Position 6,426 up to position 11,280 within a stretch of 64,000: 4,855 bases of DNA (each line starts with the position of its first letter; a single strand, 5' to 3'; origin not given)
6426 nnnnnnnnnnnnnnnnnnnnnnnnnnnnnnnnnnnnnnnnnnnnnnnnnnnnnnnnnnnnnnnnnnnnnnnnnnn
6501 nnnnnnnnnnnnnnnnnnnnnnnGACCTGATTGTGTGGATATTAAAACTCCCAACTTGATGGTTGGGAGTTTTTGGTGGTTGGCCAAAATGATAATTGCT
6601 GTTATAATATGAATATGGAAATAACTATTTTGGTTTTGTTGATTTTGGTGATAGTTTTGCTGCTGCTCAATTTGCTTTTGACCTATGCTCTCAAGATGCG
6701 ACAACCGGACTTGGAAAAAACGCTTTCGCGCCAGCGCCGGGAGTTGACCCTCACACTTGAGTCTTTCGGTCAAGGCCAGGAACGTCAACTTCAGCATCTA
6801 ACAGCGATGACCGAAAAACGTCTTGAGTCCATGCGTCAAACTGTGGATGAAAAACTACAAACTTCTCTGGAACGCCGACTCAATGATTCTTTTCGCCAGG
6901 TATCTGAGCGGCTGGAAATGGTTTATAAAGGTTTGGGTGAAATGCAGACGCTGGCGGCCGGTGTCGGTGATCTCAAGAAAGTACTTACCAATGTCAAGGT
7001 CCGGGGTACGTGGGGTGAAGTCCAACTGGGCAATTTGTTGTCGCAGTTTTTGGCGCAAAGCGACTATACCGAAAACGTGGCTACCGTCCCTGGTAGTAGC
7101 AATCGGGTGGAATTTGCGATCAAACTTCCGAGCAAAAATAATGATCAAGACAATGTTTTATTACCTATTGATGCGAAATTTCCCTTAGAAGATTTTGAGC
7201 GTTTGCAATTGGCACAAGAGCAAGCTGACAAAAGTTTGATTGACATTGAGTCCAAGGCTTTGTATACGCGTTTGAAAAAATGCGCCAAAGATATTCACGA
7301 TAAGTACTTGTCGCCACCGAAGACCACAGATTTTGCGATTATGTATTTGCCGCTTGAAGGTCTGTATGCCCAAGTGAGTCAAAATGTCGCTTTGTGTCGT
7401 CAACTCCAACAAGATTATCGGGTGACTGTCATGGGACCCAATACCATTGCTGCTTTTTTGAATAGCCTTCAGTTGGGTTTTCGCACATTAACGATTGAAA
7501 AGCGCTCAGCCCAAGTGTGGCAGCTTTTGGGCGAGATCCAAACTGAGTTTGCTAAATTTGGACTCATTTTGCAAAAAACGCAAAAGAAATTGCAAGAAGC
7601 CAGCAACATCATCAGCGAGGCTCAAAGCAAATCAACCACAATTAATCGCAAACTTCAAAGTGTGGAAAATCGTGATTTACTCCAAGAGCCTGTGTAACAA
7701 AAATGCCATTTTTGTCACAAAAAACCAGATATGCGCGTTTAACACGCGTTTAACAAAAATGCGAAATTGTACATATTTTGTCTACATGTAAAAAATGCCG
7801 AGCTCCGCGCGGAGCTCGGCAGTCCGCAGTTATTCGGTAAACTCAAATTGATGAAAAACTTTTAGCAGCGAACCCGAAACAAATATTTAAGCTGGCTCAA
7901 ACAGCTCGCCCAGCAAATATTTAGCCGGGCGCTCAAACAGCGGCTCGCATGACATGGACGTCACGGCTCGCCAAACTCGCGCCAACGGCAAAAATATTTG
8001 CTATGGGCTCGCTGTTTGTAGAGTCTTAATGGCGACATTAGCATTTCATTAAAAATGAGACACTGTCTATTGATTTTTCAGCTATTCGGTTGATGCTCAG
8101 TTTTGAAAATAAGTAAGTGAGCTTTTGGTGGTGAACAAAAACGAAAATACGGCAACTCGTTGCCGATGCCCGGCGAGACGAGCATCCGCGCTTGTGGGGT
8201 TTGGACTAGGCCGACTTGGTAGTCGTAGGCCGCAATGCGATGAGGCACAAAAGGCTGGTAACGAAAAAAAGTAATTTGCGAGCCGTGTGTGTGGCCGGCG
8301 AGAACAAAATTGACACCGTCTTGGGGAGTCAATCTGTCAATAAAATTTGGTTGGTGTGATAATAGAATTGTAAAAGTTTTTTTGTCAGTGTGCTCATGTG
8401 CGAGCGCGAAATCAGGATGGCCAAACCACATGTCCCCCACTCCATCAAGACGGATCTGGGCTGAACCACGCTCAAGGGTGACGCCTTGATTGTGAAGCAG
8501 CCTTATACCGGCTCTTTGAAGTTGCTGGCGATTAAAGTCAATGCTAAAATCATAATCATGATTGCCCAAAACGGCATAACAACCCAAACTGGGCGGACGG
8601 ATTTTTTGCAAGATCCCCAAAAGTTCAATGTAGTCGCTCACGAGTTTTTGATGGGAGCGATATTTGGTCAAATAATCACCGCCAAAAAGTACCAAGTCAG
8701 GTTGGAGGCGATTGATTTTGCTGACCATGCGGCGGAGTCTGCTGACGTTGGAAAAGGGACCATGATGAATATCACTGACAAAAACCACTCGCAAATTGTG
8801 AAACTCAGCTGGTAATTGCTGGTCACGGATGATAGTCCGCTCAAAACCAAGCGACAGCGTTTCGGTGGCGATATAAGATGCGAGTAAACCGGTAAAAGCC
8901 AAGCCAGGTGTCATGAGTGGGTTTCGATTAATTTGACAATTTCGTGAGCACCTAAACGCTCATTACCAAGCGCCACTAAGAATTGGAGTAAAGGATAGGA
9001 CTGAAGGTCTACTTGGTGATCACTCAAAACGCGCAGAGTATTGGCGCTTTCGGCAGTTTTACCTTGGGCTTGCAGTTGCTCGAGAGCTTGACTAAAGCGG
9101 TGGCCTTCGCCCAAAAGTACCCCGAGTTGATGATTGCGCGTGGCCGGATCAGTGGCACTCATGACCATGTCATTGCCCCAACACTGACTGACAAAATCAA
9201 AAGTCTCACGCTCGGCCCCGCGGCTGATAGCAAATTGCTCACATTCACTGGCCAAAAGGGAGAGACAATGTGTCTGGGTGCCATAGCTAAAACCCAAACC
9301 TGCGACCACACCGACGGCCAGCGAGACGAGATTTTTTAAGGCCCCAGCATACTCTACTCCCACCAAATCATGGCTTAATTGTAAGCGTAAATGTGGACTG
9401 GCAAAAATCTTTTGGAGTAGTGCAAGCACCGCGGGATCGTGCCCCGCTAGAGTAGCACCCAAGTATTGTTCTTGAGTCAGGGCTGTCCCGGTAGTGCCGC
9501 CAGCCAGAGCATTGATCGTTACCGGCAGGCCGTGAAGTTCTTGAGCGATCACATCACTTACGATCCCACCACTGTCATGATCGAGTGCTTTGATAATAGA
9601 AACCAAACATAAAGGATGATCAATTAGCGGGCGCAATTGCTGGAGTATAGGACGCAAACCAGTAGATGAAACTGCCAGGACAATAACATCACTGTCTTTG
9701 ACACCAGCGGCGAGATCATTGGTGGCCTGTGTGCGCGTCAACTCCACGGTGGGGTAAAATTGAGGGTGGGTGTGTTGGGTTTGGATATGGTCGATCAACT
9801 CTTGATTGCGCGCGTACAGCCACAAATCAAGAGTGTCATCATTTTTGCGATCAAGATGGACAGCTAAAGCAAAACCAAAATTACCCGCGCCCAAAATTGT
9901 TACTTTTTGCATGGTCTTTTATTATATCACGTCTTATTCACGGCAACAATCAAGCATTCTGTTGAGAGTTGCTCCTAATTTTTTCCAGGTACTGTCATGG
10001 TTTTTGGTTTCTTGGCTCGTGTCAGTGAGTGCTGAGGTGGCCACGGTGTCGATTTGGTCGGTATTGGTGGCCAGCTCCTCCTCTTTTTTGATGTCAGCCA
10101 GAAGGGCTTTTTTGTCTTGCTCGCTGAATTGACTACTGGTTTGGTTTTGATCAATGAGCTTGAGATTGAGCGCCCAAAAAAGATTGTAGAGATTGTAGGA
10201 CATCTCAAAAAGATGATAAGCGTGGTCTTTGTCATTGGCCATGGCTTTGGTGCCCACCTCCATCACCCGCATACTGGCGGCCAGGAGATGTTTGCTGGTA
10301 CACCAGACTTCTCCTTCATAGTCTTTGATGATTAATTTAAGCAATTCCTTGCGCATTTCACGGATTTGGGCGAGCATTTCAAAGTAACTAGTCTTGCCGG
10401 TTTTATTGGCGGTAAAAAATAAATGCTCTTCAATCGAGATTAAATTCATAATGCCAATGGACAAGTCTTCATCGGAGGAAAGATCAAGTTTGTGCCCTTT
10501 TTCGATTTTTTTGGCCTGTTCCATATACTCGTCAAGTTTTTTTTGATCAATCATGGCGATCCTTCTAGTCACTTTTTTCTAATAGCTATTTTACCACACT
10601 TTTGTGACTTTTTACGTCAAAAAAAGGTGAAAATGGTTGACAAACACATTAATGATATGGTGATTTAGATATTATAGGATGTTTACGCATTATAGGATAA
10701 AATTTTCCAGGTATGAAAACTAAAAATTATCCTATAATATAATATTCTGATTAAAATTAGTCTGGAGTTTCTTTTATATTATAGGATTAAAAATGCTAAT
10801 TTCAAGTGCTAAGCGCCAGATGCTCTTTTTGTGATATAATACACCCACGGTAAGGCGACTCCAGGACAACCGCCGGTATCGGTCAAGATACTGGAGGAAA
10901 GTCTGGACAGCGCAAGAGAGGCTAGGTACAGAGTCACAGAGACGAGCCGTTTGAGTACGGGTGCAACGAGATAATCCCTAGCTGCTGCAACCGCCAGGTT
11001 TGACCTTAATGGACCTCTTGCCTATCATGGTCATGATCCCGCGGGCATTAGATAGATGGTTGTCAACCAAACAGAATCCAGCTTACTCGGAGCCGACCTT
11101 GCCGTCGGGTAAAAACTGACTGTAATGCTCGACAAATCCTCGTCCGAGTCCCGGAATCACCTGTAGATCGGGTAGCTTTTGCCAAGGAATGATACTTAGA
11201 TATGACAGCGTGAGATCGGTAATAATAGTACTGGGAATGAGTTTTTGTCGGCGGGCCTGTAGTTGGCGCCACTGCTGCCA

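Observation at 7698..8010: Duplicated composite non-coding module (elements X and Y) after rmuC and after tRNA-Val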

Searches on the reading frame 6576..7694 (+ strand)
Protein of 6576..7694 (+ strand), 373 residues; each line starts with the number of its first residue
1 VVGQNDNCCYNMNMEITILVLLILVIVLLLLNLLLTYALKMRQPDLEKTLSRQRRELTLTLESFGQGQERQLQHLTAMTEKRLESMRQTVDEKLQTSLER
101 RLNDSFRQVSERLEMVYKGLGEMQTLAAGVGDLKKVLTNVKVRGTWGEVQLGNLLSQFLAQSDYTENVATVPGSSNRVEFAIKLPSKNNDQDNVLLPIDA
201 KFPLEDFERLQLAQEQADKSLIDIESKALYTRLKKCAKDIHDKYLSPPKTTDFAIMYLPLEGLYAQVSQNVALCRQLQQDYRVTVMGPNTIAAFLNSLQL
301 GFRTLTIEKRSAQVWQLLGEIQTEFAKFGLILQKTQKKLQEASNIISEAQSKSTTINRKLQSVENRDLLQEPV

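Call 17: find_homologous_proteins(query=window:6576-7694:+, max_evalue=1e-20)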
Query window:6576-7694:+ (373 aa): 8000 proteins with E <= 1e-20 among 8000 candidates; the best 120 are listed.
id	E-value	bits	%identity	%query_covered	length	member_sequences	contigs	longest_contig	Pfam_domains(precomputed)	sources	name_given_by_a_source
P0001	6.9e-235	796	100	100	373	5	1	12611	PF02646.23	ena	-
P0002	3.4e-177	607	80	96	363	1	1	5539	PF02646.23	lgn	-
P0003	3.9e-169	580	79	95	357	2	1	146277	PF02646.23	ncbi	-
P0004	1.4e-164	565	79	88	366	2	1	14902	PF02646.23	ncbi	-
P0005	4.5e-164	563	77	88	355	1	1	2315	PF02646.23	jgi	-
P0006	8.7e-160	549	77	87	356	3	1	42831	PF02646.23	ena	-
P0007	1.3e-144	499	71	90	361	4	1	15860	PF02646.23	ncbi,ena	-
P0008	1.1e-143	496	66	94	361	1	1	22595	PF02646.23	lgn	-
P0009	2.8e-142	492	71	88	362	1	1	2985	PF02646.23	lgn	-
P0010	1.1e-137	477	63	96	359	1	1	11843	PF02646.23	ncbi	-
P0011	3.7e-135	468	66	90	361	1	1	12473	PF02646.23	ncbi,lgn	-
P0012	4.9e-134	465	66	87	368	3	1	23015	PF02646.23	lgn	-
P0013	1.8e-132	459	66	88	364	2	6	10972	PF02646.23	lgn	-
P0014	2.1e-132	459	66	86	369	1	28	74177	PF02646.23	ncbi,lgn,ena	-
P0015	1.5e-126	440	64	87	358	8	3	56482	PF02646.23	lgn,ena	-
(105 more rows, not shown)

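Call 18: find_encoding_contigs(protein=P0003, flank=10000, max_places=2)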
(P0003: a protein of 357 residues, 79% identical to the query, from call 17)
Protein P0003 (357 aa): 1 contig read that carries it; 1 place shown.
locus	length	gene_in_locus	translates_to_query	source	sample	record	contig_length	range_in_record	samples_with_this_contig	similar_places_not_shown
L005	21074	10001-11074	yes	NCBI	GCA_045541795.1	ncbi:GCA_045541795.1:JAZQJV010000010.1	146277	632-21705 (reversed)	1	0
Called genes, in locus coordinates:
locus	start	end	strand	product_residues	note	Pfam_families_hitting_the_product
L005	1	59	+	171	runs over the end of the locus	PF02643:DUF192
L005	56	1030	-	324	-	PF20511:PMI_typeI_cat, PF07883:Cupin_2 (faint), PF21621:MPI_cupin_dom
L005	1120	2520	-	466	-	PF00224:PK, PF02887:PK_C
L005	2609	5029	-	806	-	PF02190:LON_substr_bdg, PF00004:AAA, PF07728:AAA_5, PF22667:Lon_lid, PF05362:Lon_C, PF13541:ChlI (weak)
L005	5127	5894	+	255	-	PF02463:SMC_N (faint), PF00005:ABC_tran, PF13304:AAA_21 (faint)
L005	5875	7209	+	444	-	PF01458:SUFBD_core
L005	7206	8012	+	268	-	PF01458:SUFBD_core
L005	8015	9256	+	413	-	PF00266:Aminotran_5, PF00155:Aminotran_1_2 (weak), PF01053:Cys_Met_Meta_PP, PF01041:DegT_DnrJ_EryC1 (faint)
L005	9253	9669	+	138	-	PF01592:NifU_N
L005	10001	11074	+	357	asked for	PF02646:RmuC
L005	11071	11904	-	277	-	PF00149:Metallophos, PF12850:Metallophos_2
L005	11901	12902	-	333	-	PF01210:NAD_Gly3P_dh_N, PF02558:ApbA (weak), PF07479:NAD_Gly3P_dh_C, PF20618:GPD_NAD_C_bact (weak)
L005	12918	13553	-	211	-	-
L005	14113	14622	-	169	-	-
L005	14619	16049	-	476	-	PF00270:DEAD, PF00271:Helicase_C, PF16124:RecQ_Zn_bind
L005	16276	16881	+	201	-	PF07963:N_methyl (weak)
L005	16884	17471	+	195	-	-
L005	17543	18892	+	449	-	-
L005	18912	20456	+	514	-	-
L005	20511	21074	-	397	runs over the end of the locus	?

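Call 19: find_encoding_contigs(protein=P0006, flank=10000, max_places=2)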
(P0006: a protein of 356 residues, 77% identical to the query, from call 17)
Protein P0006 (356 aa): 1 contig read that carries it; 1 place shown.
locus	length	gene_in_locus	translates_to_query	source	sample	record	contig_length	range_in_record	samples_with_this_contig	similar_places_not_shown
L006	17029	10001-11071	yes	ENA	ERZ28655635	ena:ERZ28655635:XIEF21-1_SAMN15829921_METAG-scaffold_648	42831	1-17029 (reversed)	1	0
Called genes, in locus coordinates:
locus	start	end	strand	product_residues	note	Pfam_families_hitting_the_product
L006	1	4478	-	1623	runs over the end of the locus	PF09603:Fib_succ_major (faint), PF07603:Lcl_C (faint)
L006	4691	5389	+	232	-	PF01128:IspD, PF12804:NTP_transf_3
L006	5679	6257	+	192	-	PF05198:IF3_N, PF00707:IF3_C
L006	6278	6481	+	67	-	PF01632:Ribosomal_L35p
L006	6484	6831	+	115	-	PF00453:Ribosomal_L20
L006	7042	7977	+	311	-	PF14402:7TM_transglut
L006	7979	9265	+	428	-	PF14305:ATPgrasp_TupA (weak), PF14397:ATPgrasp_ST, PF02955:GSH-S_ATP (faint), PF02655:ATP-grasp_3 (faint), PF08443:RimK (faint)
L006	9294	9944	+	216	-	-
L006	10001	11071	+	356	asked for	PF02646:RmuC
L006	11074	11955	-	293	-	PF00149:Metallophos, PF12850:Metallophos_2 (weak)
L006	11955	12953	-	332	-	PF01210:NAD_Gly3P_dh_N, PF02558:ApbA (weak), PF03807:F420_oxidored, PF07479:NAD_Gly3P_dh_C, PF20618:GPD_NAD_C_bact (weak)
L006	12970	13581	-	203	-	-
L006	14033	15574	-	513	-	PF00270:DEAD, PF00271:Helicase_C, PF16124:RecQ_Zn_bind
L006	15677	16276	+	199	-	PF07963:N_methyl (faint)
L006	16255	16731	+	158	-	-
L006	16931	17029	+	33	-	?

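Call 20: find_encoding_contigs(protein=P0004, flank=10000, max_places=2)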
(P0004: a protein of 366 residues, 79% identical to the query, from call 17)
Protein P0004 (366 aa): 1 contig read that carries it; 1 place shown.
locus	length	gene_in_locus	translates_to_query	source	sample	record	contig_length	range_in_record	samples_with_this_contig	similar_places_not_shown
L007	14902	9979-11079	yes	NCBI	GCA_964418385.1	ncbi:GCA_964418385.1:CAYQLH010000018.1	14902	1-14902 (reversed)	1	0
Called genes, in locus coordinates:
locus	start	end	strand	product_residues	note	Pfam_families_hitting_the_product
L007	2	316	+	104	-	?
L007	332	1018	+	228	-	PF07963:N_methyl (weak)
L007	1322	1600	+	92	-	-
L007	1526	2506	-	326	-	PF13191:AAA_16 (faint), PF13401:AAA_22 (weak), PF01715:IPPT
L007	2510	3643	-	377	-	PF00919:UPF0004, PF04055:Radical_SAM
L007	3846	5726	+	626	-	-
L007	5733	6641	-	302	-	PF00294:PfkB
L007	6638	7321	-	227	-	PF18306:LDcluster4, PF03641:Lysine_decarbox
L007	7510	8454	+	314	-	PF14402:7TM_transglut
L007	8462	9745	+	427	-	PF03133:TTL (faint), PF14397:ATPgrasp_ST, PF02655:ATP-grasp_3 (faint), PF02955:GSH-S_ATP (faint), PF08443:RimK (weak)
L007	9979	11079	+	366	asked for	PF02646:RmuC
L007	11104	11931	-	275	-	PF00149:Metallophos, PF12850:Metallophos_2 (weak)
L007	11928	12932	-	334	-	PF01210:NAD_Gly3P_dh_N, PF02558:ApbA (weak), PF03807:F420_oxidored (weak), PF07479:NAD_Gly3P_dh_C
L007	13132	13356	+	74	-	-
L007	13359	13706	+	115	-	-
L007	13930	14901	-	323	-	?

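Call 59: find_encoding_contigs(protein=P0002, flank=10000, max_places=2)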
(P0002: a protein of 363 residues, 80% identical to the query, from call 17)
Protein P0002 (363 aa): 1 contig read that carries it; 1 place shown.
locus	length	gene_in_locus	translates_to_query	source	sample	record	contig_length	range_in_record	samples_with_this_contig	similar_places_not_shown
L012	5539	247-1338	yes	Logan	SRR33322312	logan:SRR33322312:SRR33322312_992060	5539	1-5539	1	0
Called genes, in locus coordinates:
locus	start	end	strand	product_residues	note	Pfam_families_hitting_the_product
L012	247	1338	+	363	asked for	PF02646:RmuC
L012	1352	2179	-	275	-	PF00149:Metallophos, PF12850:Metallophos_2 (weak)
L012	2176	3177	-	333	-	PF01210:NAD_Gly3P_dh_N, PF02558:ApbA (weak), PF03807:F420_oxidored (weak), PF07479:NAD_Gly3P_dh_C, PF20618:GPD_NAD_C_bact (weak)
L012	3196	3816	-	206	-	-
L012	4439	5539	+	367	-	?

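Call 84: find_encoding_contigs(protein=P0244, flank=10000, max_places=3)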
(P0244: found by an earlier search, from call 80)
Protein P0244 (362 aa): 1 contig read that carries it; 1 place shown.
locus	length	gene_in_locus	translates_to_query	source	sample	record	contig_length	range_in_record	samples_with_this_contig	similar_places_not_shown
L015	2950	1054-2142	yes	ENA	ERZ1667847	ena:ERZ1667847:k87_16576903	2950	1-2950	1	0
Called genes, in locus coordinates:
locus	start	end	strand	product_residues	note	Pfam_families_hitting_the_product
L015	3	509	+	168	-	?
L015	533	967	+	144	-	PF00828:Ribosomal_L27A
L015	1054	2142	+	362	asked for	PF02646:RmuC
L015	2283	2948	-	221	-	?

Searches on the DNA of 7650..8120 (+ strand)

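Call 22: search_rna_families(source=window, start=7650, end=8120, threshold=evalue, max_evalue=10)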
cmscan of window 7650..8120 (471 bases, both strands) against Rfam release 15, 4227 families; matches with E-value up to 10: 7.
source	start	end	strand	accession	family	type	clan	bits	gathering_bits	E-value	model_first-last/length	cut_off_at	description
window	7712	7793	+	RF02445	SpR14_sRNA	Gene; sRNA;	-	19.6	50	4.3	1-80/80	no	Streptococcus sRNA SpR14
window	7697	7843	-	RF01400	istR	Gene; antitoxin;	-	18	45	0.29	1-130/130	no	istR Hfq binding RNA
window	7796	7879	-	RF02432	SpF25_sRNA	Gene; sRNA;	-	16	48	6.3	1-102/102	no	Streptococcus sRNA SpF25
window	7795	7822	-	RF04070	MIR6440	Gene; miRNA;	-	15.5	95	4.3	1-108/108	no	MIR6440 microRNA precursor family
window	7735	7863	-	RF00252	Alfamo_CPB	Cis-reg;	-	13.7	70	0.28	1-182/182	no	Alfalfa mosaic virus coat protein binding (CPB) RNA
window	7905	7931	-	RF01322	CRISPR-DR9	Gene; CRISPR;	-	12.9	45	9.5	5-28/37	no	CRISPR RNA direct repeat element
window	7650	7836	+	RF02639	EF0869_EF0870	Gene; sRNA;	-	9.7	533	3.6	57-474/474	5'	Enterococcus sRNA EF0869_EF0870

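Call 70: search_dna_similar(query=window:7690-8080:+, collection=plasmids, mode=distant, max_evalue=0.01, max_rows=10)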
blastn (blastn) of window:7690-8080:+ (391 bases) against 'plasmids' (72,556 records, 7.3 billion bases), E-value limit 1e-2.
No match.

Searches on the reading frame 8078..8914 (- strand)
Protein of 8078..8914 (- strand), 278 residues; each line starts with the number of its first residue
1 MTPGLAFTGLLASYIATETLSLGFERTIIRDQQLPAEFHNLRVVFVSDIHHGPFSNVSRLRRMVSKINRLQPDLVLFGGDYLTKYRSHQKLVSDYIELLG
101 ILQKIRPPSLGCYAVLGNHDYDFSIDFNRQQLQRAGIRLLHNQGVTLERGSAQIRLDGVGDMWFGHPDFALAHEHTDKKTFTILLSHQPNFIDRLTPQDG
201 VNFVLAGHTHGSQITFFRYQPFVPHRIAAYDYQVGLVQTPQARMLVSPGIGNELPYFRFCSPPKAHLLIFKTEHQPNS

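Call 12: find_encoding_contigs(protein=window:8078-8914:-, flank=3000, max_places=6)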
Protein window:8078-8914:- (278 aa): 4 contigs read that carry it; 4 places shown.
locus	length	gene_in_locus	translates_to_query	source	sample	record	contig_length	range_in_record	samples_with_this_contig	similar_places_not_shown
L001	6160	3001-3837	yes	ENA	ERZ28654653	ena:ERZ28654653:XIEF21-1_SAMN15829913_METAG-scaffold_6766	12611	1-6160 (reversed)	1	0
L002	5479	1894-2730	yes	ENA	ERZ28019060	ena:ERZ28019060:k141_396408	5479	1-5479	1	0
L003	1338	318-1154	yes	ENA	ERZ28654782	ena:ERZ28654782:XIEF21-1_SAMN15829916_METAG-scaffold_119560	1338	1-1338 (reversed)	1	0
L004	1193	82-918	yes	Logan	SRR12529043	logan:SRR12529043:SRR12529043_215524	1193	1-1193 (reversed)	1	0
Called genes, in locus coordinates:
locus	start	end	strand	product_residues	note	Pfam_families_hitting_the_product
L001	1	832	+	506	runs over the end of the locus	PF00270:DEAD, PF04851:ResIII (weak), PF00271:Helicase_C, PF16124:RecQ_Zn_bind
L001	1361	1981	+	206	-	-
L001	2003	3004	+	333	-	PF01210:NAD_Gly3P_dh_N, PF02558:ApbA (weak), PF03807:F420_oxidored (faint), PF07479:NAD_Gly3P_dh_C, PF20618:GPD_NAD_C_bact (weak)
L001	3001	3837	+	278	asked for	PF00149:Metallophos, PF12850:Metallophos_2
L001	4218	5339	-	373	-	PF02646:RmuC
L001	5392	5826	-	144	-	PF00828:Ribosomal_L27A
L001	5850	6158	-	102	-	?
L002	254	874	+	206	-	-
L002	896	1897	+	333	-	PF01210:NAD_Gly3P_dh_N, PF02558:ApbA (weak), PF03807:F420_oxidored (faint), PF07479:NAD_Gly3P_dh_C, PF20618:GPD_NAD_C_bact (weak)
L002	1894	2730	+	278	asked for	PF00149:Metallophos, PF12850:Metallophos_2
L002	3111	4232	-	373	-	PF02646:RmuC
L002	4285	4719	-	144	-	PF00828:Ribosomal_L27A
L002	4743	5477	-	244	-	?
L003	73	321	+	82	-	-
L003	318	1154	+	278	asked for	PF00149:Metallophos, PF12850:Metallophos_2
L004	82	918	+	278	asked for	PF00149:Metallophos, PF12850:Metallophos_2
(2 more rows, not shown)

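Call 80: list_cluster_members(proteins=[P0001, window:8078-8914:-])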
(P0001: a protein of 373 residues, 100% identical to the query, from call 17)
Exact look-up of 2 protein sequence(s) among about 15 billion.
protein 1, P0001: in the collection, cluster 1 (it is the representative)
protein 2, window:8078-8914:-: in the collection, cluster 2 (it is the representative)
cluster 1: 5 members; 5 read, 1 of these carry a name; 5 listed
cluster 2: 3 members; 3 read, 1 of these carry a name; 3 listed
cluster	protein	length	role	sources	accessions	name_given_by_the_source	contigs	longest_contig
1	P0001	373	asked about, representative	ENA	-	-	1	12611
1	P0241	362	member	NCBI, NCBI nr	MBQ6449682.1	DNA recombination protein RmuC [bacterium]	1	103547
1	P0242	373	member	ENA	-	-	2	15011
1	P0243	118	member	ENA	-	-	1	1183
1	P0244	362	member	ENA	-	-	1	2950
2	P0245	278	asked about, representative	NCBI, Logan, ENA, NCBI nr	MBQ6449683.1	metallophosphoesterase [bacterium]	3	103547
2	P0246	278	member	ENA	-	-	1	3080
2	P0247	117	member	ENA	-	-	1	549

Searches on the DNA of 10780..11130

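Call 103: search_rna_families(source=window, start=10780, end=11130, threshold=evalue, max_evalue=1)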
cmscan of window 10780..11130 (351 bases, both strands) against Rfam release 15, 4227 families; matches with E-value up to 1: 1.
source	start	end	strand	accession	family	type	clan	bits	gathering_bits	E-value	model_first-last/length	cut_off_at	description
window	10854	11101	+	RF00010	RNaseP_bact_a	Gene; ribozyme;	CL00002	89.3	100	5.3e-28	1-367/367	no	Bacterial RNase P class A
